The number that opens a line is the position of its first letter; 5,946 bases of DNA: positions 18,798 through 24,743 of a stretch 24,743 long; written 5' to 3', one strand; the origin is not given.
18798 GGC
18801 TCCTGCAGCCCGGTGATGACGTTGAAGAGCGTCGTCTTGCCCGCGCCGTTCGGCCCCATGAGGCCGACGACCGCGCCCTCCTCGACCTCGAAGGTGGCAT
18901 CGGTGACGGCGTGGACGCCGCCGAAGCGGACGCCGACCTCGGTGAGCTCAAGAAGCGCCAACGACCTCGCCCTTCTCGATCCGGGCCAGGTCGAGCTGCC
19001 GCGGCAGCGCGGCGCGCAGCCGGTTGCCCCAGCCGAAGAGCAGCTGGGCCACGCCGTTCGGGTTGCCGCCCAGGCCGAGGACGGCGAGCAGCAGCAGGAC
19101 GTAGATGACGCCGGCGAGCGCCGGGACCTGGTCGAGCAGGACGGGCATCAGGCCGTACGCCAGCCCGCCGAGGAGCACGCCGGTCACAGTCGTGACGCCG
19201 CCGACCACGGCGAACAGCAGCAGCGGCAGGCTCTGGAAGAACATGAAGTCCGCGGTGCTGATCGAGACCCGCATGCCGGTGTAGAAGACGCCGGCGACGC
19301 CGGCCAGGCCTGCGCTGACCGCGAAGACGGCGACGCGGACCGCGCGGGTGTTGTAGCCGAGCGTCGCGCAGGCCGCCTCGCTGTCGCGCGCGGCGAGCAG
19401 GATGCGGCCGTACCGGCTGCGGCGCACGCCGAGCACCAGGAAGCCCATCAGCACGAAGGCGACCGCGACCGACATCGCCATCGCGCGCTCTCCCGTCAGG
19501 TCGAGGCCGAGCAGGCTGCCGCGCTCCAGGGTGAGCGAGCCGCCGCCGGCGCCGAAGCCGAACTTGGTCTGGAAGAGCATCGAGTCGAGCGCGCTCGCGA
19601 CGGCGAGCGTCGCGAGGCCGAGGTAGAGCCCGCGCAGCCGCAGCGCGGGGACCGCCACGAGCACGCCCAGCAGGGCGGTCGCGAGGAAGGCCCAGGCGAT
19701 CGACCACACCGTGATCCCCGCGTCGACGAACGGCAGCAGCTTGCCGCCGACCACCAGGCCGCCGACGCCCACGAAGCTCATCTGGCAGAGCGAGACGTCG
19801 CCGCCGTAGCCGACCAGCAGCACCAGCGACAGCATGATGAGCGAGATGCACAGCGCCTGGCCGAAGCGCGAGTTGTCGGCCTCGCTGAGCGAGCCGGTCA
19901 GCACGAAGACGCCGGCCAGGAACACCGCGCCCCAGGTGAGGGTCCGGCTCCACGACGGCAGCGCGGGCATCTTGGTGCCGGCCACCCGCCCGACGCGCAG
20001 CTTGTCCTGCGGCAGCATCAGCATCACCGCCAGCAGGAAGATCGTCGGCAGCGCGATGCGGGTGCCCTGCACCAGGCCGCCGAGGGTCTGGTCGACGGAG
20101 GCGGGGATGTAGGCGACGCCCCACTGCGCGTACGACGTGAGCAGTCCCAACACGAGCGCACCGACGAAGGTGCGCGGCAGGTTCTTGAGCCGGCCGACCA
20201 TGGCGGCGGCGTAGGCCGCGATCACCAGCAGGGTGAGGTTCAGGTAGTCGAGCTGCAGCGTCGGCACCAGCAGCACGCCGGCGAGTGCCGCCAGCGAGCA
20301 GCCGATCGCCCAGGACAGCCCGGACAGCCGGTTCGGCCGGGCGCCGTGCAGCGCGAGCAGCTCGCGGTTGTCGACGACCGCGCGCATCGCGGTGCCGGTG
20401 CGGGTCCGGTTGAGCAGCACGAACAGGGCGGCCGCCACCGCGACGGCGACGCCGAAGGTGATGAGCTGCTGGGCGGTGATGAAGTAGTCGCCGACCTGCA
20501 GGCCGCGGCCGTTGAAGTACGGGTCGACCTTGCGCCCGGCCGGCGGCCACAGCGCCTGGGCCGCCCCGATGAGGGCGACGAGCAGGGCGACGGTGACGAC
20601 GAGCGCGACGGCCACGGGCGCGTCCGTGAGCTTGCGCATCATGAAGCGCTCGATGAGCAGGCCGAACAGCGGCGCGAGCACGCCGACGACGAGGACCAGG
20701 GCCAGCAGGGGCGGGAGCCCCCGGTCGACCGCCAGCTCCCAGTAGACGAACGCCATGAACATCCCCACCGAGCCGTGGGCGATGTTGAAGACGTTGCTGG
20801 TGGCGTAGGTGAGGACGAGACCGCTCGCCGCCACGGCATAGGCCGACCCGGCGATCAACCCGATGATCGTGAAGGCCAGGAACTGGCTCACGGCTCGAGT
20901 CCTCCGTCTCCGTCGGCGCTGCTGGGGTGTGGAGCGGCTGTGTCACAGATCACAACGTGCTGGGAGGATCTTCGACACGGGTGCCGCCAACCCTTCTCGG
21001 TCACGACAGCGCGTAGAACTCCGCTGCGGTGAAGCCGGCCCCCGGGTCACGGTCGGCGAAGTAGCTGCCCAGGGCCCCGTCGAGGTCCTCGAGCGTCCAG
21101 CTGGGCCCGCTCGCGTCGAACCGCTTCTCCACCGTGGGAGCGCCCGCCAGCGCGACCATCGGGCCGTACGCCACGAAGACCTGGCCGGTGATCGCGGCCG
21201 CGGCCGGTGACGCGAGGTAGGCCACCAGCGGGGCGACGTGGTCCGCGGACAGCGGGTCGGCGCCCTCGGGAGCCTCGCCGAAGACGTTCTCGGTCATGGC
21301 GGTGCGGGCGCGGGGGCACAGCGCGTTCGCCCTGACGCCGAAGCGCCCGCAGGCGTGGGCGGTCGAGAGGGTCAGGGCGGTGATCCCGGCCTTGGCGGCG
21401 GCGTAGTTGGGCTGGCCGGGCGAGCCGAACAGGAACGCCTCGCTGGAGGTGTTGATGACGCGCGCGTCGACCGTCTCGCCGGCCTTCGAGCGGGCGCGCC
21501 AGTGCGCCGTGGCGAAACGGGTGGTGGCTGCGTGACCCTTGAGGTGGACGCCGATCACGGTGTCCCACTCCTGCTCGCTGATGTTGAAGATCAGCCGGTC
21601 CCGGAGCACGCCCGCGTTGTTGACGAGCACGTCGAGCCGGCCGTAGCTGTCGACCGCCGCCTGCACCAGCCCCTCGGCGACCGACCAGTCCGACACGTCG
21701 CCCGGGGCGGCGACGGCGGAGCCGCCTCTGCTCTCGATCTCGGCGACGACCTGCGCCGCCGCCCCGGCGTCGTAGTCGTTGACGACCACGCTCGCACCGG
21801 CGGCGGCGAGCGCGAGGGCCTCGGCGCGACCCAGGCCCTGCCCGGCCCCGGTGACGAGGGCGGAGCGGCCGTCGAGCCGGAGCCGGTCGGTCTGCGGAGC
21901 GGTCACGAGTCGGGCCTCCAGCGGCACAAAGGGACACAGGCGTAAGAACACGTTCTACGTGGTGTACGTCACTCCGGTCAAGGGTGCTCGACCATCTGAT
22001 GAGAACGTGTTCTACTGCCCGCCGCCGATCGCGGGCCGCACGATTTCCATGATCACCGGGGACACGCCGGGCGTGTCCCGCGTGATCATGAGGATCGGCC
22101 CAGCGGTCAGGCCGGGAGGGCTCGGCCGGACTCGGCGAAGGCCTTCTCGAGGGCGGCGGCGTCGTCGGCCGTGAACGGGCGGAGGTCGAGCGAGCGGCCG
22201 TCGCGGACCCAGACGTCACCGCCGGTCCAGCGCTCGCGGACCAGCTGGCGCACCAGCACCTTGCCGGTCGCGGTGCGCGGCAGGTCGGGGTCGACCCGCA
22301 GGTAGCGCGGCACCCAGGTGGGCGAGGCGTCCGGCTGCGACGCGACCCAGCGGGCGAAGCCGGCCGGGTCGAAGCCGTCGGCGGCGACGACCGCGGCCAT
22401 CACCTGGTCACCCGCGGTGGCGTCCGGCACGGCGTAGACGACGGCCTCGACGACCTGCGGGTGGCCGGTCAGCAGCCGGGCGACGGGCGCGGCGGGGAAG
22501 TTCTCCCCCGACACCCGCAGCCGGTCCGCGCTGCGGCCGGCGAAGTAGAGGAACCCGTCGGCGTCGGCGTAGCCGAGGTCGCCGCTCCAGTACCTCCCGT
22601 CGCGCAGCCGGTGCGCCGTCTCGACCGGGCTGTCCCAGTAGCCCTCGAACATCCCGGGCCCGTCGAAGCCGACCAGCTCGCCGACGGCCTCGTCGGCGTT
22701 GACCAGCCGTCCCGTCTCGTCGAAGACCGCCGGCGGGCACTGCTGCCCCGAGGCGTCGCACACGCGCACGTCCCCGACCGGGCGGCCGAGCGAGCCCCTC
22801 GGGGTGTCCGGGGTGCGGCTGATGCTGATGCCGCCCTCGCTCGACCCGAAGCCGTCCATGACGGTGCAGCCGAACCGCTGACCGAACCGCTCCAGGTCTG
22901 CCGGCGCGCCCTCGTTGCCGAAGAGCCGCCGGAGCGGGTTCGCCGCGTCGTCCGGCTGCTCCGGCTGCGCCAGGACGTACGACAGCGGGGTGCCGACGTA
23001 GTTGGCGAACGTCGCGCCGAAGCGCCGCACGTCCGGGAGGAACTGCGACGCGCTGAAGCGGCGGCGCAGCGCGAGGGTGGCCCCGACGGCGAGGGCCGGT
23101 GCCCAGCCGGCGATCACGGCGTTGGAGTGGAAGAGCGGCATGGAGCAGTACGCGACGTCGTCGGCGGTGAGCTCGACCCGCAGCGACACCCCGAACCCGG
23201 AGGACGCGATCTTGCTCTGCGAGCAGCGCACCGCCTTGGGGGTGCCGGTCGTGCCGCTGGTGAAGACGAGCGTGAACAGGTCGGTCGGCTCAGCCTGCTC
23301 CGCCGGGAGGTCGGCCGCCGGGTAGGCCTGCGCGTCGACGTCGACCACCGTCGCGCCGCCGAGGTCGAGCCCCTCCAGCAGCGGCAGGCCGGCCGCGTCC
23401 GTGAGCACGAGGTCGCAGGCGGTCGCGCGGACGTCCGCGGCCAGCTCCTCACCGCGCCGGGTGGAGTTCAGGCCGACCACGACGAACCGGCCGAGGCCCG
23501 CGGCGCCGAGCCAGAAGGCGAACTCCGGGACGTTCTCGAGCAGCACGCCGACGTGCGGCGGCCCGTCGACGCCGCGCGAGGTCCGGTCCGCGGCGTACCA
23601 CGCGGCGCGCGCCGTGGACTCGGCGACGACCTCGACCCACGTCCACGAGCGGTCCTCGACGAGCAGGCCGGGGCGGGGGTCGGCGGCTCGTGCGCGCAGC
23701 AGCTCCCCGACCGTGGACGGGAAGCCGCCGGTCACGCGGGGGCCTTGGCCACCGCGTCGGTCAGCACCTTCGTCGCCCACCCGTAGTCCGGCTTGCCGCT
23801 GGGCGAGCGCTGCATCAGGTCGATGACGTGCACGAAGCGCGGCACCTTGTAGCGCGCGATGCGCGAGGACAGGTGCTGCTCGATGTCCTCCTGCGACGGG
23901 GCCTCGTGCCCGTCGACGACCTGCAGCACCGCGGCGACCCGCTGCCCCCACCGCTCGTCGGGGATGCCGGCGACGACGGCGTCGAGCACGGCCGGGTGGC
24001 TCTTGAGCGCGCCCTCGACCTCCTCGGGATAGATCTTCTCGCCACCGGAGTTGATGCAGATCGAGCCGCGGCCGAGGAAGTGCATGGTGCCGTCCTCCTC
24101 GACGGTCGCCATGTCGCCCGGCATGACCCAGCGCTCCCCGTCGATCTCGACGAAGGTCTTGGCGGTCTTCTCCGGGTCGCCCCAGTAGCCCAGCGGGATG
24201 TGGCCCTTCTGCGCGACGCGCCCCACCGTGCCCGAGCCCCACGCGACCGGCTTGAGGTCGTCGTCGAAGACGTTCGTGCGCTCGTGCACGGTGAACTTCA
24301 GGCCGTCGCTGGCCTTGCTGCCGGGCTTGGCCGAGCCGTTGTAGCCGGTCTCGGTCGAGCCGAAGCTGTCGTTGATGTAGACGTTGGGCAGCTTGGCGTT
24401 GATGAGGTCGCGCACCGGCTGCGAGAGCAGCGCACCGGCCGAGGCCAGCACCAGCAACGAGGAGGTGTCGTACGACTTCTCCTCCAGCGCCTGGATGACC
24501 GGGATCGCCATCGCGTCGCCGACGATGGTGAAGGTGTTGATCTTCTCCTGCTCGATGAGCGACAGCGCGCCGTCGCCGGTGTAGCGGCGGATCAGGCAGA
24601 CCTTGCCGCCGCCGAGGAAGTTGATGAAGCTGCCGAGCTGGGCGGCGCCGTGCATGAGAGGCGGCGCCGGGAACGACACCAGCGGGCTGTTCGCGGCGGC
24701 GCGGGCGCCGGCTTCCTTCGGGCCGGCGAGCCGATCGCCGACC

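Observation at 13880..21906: Liv/HAAT-type ABC operon sits where mce4 normally is: candidate alternative sterol/steroid importer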

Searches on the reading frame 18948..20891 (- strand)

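Call 3: search_protein_families(library=pfam, proteins=[window:18948-20891:-])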
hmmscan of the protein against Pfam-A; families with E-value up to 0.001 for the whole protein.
window:18948-20891:- (647 aa): 1 family
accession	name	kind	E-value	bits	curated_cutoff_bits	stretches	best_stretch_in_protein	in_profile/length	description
PF02653.21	BPD_transp_2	-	2.6e-48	164.9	26.8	2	10-267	4-253/269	Branched-chain amino acid transport system / permease component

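Call 4: search_protein_families(library=ncbifam, proteins=[window:18948-20891:-])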
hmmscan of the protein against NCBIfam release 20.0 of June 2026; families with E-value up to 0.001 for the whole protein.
window:18948-20891:- (647 aa): 6 families
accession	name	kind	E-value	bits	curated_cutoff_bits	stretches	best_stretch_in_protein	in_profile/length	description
TIGR03409.1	urea_trans_UrtB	equivalog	3.6e-32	112.2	250.3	2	8-260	4-262/291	urea ABC transporter permease subunit UrtB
TIGR03408.1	urea_trans_UrtC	equivalog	5e-26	92.2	296.2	1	396-586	90-283/313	urea ABC transporter permease subunit UrtC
NF008011.0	PRK10740.1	equivalog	2.4e-17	63.5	379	2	4-253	8-269/308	high-affinity branched-chain amino acid ABC transporter permease LivH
TIGR03622.1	urea_t_UrtB_arc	equivalog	2.6e-14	53.2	374.25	1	19-251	15-244/284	urea ABC transporter, permease protein UrtB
TIGR03727.1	urea_t_UrtC_arc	equivalog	4.3e-13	48.9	575.55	1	336-605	47-330/369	urea ABC transporter, permease protein UrtC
NF008450.0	PRK11301.1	subfamily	2e-12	47.3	366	1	284-589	55-382/418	high-affinity branched-chain amino acid ABC transporter permease LivM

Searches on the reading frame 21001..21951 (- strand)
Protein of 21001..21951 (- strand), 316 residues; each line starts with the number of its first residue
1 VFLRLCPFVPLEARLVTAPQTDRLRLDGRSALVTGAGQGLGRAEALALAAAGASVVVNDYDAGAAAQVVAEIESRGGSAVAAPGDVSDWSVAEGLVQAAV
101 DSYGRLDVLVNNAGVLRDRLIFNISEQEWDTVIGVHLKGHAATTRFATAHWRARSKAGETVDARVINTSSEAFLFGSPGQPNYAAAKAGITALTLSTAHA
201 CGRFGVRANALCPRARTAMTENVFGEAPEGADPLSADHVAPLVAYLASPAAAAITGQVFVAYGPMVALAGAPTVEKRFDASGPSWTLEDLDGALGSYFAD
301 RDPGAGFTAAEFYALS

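Call 3: search_protein_families(library=pfam, proteins=[window:21001-21951:-])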
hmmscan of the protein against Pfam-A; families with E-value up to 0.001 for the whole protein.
window:21001-21951:- (316 aa): 3 families
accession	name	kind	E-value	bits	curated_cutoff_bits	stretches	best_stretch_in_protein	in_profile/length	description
PF00106.31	adh_short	-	8.9e-43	146.5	26.6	1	31-222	3-189/195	short chain dehydrogenase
PF13561.12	adh_short_C2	-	1.9e-36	126.2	27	1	35-260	1-230/236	Enoyl-(Acyl carrier protein) reductase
PF08659.16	KR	-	4.8e-15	56.4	22.6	1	31-194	3-160/180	KR domain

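Call 4: search_protein_families(library=ncbifam, proteins=[window:21001-21951:-])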
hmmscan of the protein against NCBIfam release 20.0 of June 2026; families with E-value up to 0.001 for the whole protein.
window:21001-21951:- (316 aa): 206 families (the best 25 are shown)
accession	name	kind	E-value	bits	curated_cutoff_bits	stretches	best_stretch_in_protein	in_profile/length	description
NF005862.0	PRK07792.1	equivalog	1.3e-128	428.5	414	1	19-312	4-302/307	3-oxoacyl-ACP reductase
NF005861.0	PRK07791.1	subfamily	1.2e-95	320.4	373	1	26-300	4-290/300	SDR family oxidoreductase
NF004198.0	PRK05653.1-3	equivalog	2.6e-48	164.6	296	1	26-260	5-241/248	3-oxoacyl-ACP reductase FabG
TIGR01830.1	3oxo_ACP_reduc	equivalog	8.2e-46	156.6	297.75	1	31-265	1-238/239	3-oxoacyl-[acyl-carrier-protein] reductase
NF005559.1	PRK07231.1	subfamily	3.4e-42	144.7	215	1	25-263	1-245/249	glucose 1-dehydrogenase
NF004197.0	PRK05653.1-1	equivalog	1.2e-39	136.5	332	1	25-266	4-247/249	3-oxoacyl-ACP reductase FabG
TIGR03971.1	SDR_subfam_1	subfamily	2.8e-38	131.8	300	1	26-222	1-205/271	mycofactocin-coupled SDR family oxidoreductase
NF009093.0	PRK12429.1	subfamily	5.2e-38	130.8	258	1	26-213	3-184/259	3-hydroxybutyrate dehydrogenase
NF004791.0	PRK06138.1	equivalog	1.7e-37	129.1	312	1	25-263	2-247/252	SDR family oxidoreductase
NF009466.0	PRK12826.1-2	subfamily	1.8e-37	129.2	222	1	29-263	4-242/248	3-oxoacyl-ACP reductase FabG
TIGR01963.1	PHB_DH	subfamily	2.8e-37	128.4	307.05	1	29-214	2-181/255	3-hydroxybutyrate dehydrogenase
NF006110.0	PRK08261.1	equivalog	3.9e-37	128.2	410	1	17-259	203-444/454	3-oxoacyl-ACP reductase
NF052558.1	MBtsdlDhBudC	equivalog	4.1e-37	128.1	270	1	27-273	2-249/250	meso-2,3-butanediol dehydrogenase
NF004818.0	PRK06172.1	equivalog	1.2e-36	126.3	336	1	25-267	4-252/253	SDR family oxidoreductase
NF005853.0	PRK07774.1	equivalog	1.6e-36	126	303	1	25-264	3-245/250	SDR family oxidoreductase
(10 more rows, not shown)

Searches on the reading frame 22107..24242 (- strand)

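Call 3: search_protein_families(library=pfam, proteins=[window:22107-24242:-])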
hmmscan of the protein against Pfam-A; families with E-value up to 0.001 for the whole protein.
window:22107-24242:- (711 aa): 2 families
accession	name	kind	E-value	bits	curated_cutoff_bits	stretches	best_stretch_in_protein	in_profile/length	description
PF00501.34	AMP-binding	-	1.6e-43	149.4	29.9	1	195-536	16-384/384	AMP-binding enzyme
PF13193.12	AMP-binding_C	-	2.2e-09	38.5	24.5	1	590-661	5-76/76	AMP-binding enzyme C-terminal domain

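Call 4: search_protein_families(library=ncbifam, proteins=[window:22107-24242:-])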
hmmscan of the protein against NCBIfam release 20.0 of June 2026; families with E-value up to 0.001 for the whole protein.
window:22107-24242:- (711 aa): 95 families (the best 25 are shown)
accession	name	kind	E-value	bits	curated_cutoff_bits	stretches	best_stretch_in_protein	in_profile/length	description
NF052587.1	SterCoASynCasI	equivalog_domain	4.3e-175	583.3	900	1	177-707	5-546/550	steroid-22-oyl-CoA synthetase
NF009927.1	PRK13388.1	exception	2.4e-167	557.6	800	1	176-684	2-517/523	fatty-acid--CoA ligase FadD1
NF005897.1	PRK07867.1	exception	1.7e-161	538.4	850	1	177-671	2-485/496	long-chain-fatty-acid--CoA ligase FadD17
NF004808.0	PRK06155.1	equivalog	2.6e-78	263.6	722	1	180-686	25-536/542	ATP-dependent acyl-CoA ligase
NF006134.1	PRK08279.1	equivalog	2.1e-64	218.2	625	1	185-674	55-570/605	long-chain-acyl-CoA synthetase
NF004837.0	PRK06187.1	subfamily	1.7e-54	185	476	1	311-672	161-523/531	long-chain-fatty-acid--CoA ligase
NF005947.1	PRK08008.1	equivalog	5.6e-49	167.1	651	1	319-667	173-517/518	crotonobetaine/carnitine-CoA ligase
NF004511.1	PRK05852.1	equivalog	5.1e-46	157.4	650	1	218-671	41-503/505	FadD7 family fatty acid--CoA ligase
NF005858.0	PRK07787.1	subfamily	5.5e-42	143.8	575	1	225-668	43-469/471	acyl-CoA synthetase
NF038342.1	FACL_FadD6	exception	1.4e-41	142.6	975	1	193-670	59-547/584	long-chain-acyl-CoA synthetase FadD6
NF006572.0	PRK09088.1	equivalog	7.1e-39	133.8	696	1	194-667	23-483/491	acyl-CoA synthetase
NF006182.0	PRK08316.1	subfamily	1.9e-38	132.3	663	1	177-670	12-515/523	fatty acyl-CoA synthetase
NF005702.0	PRK07514.1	subfamily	4.6e-37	127.5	558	1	256-672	82-500/506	malonyl-CoA synthase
NF004797.0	PRK06145.1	equivalog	1.1e-36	126.3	850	1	184-670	12-494/499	acyl-CoA synthetase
NF052269.1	Staph_lig_FadD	equivalog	6.3e-36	123.8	650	1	197-624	25-446/499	long-chain-fatty-acid--CoA ligase FadD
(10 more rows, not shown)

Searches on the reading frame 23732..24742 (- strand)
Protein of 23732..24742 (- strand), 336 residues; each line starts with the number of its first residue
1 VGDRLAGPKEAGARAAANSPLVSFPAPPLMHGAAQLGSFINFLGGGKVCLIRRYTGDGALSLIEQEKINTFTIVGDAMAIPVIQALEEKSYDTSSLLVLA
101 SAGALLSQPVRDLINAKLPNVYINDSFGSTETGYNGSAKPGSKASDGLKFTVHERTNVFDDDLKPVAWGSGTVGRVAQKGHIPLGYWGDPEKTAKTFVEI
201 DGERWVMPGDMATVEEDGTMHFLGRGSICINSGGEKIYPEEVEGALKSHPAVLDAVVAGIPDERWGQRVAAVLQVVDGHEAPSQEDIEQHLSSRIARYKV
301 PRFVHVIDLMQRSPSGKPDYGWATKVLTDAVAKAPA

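Call 27: search_protein_families(library=ncbifam, proteins=[window:23732-24742:-], max_evalue=1e-10)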
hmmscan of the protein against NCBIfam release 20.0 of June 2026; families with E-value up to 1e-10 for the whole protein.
window:23732-24742:- (336 aa): 73 families (the best 25 are shown)
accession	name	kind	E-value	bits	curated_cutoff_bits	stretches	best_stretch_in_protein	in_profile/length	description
NF005863.0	PRK07798.1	subfamily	1.9e-124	416.2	543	1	7-332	207-536/540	acyl-CoA synthetase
NF004837.0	PRK06187.1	subfamily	2.5e-48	164.7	476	1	22-318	215-513/531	long-chain-fatty-acid--CoA ligase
NF052580.1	Str24CoAsynCasG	equivalog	1.4e-38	132.5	750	1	18-317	239-540/548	steroid-24-oyl-CoA synthetase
NF006181.0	PRK08314.1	subfamily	2.9e-38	131.4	705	1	42-317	268-544/563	long-chain-fatty-acid--CoA ligase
NF052269.1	Staph_lig_FadD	equivalog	3e-38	131.4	650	1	28-331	199-497/499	long-chain-fatty-acid--CoA ligase FadD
NF006182.0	PRK08316.1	subfamily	3.5e-36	124.8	663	1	26-317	218-507/523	fatty acyl-CoA synthetase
NF009233.0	PRK12583.1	subfamily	3.9e-34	118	832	1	52-317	276-540/558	fatty acid CoA ligase family protein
NF009929.0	PRK13390.1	equivalog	5.2e-34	117.5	951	1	22-317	197-494/501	acyl-CoA synthetase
NF009071.0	PRK12406.1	subfamily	5.3e-34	117.5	701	1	26-317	203-492/510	acyl-CoA synthetase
NF004758.0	PRK06087.1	equivalog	6.4e-33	114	736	1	26-317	235-525/548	medium-chain fatty-acid--CoA ligase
NF038341.1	ligase_FadD4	exception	9.9e-33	113.2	850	1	25-317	204-494/506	fatty-acid--CoA ligase FadD4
NF004511.1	PRK05852.1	equivalog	1.1e-31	110.1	650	1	28-310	204-487/505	FadD7 family fatty acid--CoA ligase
NF004797.0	PRK06145.1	equivalog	1.9e-31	109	850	1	28-317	198-485/499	acyl-CoA synthetase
NF002966.0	PRK03640.1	equivalog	2.7e-31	108.7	556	1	42-317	204-470/483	o-succinylbenzoate--CoA ligase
TIGR02275.1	DHB_AMP_lig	equivalog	4.8e-31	107.6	723.55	1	37-318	242-520/526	(2,3-dihydroxybenzoyl)adenylate synthase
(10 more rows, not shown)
